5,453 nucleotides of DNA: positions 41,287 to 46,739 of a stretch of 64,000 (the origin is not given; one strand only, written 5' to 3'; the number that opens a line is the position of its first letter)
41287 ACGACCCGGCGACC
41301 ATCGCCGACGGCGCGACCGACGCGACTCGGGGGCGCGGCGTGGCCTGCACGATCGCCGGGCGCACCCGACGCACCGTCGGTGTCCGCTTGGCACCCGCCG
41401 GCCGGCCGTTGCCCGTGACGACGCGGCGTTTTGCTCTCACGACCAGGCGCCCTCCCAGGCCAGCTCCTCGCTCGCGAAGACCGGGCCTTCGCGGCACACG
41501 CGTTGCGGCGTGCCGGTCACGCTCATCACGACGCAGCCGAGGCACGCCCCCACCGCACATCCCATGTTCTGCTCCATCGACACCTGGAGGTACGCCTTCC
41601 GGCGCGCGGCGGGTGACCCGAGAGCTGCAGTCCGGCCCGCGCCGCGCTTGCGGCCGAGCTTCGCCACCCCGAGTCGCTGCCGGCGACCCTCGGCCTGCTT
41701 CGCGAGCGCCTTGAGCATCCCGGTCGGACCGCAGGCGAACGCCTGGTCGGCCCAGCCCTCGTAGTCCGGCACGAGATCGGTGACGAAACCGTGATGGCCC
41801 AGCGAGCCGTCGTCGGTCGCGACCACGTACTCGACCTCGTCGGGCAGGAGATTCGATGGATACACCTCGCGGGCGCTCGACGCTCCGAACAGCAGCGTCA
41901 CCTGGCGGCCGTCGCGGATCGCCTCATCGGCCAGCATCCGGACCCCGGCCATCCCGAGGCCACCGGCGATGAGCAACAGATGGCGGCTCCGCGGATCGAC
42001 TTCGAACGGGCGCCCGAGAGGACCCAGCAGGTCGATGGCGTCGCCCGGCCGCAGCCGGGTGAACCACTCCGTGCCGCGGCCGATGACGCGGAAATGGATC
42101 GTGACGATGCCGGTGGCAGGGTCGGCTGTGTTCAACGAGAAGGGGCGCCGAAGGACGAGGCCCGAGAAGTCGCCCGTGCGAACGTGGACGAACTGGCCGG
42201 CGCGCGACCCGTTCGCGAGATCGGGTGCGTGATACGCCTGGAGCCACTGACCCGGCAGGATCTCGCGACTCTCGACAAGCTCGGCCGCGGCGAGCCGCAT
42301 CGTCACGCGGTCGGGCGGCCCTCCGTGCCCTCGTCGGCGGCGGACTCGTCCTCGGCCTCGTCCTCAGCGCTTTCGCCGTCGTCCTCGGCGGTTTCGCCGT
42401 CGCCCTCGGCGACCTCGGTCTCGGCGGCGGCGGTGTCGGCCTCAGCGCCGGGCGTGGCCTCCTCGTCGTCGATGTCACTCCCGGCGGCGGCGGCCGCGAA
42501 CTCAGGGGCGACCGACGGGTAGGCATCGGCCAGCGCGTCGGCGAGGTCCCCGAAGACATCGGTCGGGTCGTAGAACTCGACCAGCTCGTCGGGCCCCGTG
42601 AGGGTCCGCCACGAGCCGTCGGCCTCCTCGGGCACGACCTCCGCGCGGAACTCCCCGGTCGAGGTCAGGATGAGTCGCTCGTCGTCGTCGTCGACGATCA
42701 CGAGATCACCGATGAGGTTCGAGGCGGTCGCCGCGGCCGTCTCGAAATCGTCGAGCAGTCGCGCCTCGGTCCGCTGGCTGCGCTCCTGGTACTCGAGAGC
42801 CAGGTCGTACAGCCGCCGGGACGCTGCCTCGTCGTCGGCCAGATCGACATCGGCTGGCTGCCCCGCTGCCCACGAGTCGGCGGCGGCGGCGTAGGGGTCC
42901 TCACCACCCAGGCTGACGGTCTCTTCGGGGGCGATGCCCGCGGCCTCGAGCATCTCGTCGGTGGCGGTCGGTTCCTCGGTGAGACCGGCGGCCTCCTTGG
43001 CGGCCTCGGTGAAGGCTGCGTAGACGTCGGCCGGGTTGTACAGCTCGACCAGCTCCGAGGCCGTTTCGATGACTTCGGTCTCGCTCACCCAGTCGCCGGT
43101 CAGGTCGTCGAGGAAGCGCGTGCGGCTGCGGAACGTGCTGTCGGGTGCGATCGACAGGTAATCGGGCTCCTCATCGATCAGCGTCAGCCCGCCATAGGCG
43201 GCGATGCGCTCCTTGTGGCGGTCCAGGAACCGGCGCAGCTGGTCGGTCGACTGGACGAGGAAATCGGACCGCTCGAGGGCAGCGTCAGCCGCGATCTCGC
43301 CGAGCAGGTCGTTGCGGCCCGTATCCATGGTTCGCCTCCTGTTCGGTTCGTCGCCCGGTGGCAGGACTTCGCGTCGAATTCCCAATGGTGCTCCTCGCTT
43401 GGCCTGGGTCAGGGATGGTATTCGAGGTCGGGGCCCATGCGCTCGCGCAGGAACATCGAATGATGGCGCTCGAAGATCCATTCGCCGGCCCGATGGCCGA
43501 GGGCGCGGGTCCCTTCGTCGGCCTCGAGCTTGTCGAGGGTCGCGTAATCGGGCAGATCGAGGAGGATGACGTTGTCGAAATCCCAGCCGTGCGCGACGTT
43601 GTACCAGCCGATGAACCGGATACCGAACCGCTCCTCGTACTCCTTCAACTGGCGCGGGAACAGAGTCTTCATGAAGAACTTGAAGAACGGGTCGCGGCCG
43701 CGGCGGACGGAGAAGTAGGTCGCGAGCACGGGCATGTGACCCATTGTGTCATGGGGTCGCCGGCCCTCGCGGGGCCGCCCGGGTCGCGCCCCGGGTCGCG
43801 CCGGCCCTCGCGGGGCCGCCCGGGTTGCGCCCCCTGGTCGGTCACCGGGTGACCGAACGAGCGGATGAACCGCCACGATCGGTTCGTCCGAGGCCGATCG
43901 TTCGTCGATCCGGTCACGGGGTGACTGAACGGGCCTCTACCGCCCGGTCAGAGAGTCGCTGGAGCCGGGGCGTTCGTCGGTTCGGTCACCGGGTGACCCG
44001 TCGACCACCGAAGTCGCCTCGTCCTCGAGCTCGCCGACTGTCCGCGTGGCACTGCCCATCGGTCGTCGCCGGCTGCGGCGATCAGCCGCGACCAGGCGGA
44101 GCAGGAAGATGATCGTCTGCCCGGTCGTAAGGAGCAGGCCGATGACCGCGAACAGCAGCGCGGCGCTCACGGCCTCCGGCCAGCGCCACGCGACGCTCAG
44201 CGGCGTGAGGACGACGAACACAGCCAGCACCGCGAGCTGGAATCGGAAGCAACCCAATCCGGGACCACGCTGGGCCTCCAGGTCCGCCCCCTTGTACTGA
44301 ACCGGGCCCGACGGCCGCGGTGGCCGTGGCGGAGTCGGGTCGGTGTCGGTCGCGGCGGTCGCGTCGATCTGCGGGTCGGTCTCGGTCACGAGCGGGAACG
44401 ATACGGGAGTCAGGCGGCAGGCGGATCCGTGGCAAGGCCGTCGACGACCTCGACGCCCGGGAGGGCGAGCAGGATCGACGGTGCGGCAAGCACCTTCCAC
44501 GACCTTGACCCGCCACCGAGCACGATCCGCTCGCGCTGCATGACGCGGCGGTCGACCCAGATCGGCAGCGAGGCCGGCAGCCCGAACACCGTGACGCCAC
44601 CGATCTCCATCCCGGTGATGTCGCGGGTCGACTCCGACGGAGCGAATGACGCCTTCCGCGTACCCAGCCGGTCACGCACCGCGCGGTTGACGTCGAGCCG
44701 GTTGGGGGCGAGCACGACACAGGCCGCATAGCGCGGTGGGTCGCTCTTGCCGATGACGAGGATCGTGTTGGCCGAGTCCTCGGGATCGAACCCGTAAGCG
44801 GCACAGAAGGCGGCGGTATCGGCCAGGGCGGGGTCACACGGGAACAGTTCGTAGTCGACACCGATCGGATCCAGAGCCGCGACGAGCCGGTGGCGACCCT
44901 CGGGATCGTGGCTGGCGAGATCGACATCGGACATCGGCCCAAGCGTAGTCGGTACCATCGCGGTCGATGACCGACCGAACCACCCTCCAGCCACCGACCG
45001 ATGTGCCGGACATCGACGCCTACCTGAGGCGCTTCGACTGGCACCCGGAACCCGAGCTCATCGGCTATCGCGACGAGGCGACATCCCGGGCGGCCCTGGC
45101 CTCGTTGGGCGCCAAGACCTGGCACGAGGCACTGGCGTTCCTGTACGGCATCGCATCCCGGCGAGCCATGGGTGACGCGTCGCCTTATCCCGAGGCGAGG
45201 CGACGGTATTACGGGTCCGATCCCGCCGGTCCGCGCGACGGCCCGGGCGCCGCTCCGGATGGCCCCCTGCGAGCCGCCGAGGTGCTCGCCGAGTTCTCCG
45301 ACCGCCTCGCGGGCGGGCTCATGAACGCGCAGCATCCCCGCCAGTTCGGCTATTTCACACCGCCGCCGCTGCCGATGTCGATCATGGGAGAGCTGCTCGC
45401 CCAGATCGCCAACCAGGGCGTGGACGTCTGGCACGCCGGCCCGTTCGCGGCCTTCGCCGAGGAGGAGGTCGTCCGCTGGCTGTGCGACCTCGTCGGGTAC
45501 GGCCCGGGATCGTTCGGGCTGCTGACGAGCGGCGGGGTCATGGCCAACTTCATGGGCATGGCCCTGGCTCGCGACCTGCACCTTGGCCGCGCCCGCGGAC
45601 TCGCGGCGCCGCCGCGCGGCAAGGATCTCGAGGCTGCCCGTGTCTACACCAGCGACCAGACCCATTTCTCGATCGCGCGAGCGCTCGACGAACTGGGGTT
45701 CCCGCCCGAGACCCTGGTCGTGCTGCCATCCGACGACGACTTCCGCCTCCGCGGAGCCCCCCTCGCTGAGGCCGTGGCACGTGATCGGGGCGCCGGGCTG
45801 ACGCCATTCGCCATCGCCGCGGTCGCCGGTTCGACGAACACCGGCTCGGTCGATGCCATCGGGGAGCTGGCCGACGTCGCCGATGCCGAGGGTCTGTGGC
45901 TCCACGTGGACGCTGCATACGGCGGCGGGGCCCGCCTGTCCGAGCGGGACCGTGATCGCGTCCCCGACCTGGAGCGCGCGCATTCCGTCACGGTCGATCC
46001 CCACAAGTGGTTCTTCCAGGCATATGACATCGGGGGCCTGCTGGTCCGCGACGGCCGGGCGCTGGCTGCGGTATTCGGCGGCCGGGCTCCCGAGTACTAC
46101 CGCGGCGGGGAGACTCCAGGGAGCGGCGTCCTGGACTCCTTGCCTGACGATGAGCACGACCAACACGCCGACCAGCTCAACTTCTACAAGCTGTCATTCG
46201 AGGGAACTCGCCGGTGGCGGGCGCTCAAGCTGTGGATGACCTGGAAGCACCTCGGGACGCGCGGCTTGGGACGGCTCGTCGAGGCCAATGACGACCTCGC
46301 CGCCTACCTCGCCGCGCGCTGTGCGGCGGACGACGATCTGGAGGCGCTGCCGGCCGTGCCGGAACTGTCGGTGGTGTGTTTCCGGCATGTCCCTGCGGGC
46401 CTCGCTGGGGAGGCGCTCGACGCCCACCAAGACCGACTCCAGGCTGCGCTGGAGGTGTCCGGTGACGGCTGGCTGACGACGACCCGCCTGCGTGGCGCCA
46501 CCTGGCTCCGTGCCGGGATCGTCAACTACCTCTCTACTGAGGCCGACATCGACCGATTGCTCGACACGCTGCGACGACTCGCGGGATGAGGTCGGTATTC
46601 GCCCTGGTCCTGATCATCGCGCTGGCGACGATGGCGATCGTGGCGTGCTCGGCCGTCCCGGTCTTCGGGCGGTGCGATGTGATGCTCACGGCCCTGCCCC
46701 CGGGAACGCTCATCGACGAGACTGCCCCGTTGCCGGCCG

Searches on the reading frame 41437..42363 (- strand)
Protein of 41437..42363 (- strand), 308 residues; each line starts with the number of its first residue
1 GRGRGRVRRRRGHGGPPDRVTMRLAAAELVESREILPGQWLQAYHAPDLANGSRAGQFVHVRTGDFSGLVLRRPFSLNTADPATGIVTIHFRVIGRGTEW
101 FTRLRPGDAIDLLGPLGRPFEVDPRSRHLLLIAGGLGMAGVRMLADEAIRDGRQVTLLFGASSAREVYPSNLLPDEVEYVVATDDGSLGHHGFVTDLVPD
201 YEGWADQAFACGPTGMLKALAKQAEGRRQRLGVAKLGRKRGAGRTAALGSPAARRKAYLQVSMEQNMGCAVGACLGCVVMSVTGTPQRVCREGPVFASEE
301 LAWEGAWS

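Call 37: search_protein_families(library=pfam, proteins=[window:41437-42363:-], max_evalue=0.00001)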
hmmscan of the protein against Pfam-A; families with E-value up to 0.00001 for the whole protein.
window:41437-42363:- (308 aa): 1 family
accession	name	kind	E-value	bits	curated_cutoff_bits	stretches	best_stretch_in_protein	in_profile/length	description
PF10418.14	DHODB_Fe-S_bind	-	1e-11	44.8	23.9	1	264-301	1-40/41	Iron-sulfur cluster binding domain of dihydroorotate dehydrogenase B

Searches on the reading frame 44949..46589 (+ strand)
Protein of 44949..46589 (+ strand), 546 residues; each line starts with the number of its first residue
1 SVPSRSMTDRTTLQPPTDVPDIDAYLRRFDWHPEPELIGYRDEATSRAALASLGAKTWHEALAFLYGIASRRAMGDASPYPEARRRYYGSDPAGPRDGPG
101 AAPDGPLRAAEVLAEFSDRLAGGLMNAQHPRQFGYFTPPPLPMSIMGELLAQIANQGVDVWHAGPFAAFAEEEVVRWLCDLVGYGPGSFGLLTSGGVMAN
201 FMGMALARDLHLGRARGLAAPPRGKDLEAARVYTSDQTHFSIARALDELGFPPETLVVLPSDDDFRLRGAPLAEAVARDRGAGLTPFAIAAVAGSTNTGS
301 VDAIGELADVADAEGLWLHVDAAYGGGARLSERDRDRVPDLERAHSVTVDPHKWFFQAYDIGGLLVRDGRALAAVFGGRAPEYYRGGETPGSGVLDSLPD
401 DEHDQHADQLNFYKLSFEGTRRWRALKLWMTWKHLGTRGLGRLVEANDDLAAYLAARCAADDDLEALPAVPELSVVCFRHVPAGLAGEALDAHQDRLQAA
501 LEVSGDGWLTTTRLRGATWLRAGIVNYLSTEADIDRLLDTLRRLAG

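Call 37: search_protein_families(library=pfam, proteins=[window:44949-46589:+], max_evalue=0.00001)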
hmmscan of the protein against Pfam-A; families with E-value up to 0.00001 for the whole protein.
window:44949-46589:+ (546 aa): 1 family
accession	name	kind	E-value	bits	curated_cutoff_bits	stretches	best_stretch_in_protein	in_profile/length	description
PF00282.25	Pyridoxal_deC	-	6.8e-54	183.5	27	1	99-479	9-373/375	Pyridoxal-dependent decarboxylase conserved domain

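Call 73: search_protein_families(library=ncbifam, proteins=[window:44949-46589:+], max_evalue=1e-10)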
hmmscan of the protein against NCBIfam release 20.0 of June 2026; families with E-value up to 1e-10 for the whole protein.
window:44949-46589:+ (546 aa): 4 families
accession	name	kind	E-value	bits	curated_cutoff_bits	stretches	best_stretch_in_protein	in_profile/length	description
NF052646.1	DABADecarRhbB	equivalog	9.8e-66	222.3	900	1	144-544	112-481/491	L-2,4-diaminobutyrate decarboxylase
TIGR03799.1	NOD_PanD_pyr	equivalog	6e-35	120.6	606.1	1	188-374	160-354/522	pyridoxal-dependent aspartate 1-decarboxylase PanP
TIGR03812.1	tyr_de_CO2_Arch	equivalog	1.4e-22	80.1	299.4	1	169-372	59-246/375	tyrosine decarboxylase MfnA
TIGR03811.1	tyr_de_CO2_Ent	equivalog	1.1e-15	57.2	905.3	0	224-330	216-328/608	tyrosine decarboxylase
